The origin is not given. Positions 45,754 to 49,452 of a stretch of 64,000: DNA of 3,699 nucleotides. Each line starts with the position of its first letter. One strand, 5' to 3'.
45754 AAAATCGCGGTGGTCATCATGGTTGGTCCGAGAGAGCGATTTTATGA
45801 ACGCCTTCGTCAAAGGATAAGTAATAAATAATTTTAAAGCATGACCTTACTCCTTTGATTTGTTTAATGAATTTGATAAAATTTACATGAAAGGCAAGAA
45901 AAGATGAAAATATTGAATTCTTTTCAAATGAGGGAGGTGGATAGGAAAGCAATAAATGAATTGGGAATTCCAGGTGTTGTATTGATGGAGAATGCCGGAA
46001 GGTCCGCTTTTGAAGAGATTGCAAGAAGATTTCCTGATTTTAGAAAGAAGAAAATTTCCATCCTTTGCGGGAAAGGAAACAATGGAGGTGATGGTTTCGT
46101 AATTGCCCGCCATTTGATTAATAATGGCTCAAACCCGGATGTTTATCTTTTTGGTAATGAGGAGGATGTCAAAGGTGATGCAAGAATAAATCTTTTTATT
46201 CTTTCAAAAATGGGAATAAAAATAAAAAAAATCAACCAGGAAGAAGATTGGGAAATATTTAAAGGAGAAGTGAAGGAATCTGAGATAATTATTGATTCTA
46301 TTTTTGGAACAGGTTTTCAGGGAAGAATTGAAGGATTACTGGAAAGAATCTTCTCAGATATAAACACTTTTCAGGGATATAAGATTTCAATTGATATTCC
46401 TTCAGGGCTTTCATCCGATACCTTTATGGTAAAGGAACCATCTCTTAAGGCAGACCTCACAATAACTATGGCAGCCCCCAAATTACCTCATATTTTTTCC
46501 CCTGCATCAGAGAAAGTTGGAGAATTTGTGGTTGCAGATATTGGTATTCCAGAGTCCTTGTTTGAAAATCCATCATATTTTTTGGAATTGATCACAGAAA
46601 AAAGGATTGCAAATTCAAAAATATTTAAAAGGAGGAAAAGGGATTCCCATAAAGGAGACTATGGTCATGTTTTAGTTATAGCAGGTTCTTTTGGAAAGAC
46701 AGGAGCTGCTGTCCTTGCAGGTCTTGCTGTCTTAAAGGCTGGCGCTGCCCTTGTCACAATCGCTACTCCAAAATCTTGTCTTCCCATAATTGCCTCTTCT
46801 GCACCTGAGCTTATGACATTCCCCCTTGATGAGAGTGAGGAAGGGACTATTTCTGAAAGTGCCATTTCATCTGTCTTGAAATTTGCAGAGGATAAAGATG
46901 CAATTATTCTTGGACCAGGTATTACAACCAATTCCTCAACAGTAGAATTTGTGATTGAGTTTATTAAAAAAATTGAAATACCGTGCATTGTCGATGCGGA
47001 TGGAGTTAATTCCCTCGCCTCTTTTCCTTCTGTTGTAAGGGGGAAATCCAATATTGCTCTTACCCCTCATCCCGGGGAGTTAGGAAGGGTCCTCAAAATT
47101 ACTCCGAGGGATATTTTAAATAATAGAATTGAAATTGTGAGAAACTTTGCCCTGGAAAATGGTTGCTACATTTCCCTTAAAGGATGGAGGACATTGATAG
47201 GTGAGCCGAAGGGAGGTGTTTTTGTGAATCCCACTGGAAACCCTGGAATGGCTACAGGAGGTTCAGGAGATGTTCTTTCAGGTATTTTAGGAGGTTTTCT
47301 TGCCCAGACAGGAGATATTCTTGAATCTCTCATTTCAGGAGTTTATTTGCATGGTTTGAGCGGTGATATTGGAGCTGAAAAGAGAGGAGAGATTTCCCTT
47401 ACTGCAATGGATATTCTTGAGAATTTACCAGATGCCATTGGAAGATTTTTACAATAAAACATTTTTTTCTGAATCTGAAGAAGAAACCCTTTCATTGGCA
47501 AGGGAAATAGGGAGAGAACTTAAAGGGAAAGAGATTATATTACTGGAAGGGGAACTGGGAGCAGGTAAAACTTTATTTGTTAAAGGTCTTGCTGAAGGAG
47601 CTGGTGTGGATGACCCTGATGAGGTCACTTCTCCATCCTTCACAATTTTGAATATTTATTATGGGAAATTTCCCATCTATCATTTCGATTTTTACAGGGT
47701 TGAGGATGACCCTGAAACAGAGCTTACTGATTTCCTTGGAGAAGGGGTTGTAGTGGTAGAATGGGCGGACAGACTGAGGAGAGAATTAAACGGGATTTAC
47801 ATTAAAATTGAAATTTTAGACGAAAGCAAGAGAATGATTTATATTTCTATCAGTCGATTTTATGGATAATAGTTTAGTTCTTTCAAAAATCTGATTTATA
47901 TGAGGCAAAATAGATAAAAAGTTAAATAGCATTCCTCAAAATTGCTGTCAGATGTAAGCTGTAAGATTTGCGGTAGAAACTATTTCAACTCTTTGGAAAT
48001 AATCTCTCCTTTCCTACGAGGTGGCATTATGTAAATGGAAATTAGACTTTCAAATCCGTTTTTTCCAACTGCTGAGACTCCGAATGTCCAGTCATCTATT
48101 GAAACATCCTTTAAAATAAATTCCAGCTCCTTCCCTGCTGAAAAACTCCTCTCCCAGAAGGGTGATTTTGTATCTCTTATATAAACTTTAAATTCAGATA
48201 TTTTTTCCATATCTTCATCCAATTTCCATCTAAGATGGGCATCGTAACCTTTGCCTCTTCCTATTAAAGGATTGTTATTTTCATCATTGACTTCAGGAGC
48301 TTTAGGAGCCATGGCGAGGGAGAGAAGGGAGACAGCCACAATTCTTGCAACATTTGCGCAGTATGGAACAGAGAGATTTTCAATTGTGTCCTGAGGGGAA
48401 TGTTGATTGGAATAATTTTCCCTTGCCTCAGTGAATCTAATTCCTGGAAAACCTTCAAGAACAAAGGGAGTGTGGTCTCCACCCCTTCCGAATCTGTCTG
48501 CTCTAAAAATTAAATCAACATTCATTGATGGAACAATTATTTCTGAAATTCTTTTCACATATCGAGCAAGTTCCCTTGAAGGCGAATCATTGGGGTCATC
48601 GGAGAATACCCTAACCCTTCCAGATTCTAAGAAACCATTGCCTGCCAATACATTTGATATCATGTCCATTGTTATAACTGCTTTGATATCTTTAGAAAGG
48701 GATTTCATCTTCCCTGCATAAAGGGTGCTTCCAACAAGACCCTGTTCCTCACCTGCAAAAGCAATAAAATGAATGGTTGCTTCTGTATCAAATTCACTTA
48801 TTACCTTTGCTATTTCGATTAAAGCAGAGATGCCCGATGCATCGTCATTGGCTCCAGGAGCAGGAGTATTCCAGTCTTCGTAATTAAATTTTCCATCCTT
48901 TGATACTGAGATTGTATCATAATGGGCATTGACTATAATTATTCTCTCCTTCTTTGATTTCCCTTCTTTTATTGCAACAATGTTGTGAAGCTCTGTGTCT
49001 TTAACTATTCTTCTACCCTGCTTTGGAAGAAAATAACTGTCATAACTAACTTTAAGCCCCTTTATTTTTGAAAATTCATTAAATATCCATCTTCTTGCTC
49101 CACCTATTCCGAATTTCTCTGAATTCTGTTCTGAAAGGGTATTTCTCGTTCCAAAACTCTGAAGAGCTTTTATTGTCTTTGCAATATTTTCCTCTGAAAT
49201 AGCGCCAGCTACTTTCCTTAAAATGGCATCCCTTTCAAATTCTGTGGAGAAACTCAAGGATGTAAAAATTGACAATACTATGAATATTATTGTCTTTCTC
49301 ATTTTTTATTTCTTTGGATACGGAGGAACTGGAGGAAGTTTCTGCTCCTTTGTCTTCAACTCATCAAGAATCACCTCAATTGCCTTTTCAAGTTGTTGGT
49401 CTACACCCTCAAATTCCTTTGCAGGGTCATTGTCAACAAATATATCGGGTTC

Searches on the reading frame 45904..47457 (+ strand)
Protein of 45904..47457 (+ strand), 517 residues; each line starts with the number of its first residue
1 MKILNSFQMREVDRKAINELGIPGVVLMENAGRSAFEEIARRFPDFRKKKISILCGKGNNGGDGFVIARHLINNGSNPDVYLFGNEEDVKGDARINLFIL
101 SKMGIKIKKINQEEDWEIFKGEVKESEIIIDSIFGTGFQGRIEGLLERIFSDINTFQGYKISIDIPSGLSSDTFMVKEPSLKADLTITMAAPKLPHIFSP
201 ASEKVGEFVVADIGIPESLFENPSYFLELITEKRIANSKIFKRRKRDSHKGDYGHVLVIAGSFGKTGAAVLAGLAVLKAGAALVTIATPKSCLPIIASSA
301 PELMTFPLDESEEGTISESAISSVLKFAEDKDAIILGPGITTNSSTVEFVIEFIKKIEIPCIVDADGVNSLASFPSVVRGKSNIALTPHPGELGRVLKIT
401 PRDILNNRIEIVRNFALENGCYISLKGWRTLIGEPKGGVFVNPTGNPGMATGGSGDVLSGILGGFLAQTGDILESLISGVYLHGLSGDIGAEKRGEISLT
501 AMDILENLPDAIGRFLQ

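Call 56: search_protein_families(library=pfam, proteins=[window:45904-47457:+], max_evalue=0.00001)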
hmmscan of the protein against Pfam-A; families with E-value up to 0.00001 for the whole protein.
window:45904-47457:+ (517 aa): 2 families
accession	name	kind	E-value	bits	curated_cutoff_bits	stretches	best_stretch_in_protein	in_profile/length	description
PF01256.23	Carb_kinase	-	4.9e-50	170.7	27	1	256-509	1-241/242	NAD(P)H-hydrate dehydratase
PF03853.21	YjeF_N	-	6e-47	160.2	24.9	1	26-193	3-167/169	YjeF-related protein N-terminus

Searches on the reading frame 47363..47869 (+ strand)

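Call 56: search_protein_families(library=pfam, proteins=[window:47363-47869:+], max_evalue=0.00001)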
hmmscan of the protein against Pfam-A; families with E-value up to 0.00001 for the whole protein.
window:47363-47869:+ (168 aa): 1 family
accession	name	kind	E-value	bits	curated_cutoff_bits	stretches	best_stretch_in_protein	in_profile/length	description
PF02367.23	TsaE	-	8.2e-34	116.8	26.6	1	37-157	2-126/128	Threonylcarbamoyl adenosine biosynthesis protein TsaE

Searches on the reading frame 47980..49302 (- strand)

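Call 56: search_protein_families(library=pfam, proteins=[window:47980-49302:-], max_evalue=0.00001)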
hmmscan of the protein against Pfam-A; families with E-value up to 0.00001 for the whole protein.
window:47980-49302:- (440 aa): 1 family
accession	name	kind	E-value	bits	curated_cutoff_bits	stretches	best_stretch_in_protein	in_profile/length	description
PF04389.22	Peptidase_M28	-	3.7e-34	118.6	21.3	1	107-323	1-190/193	Peptidase family M28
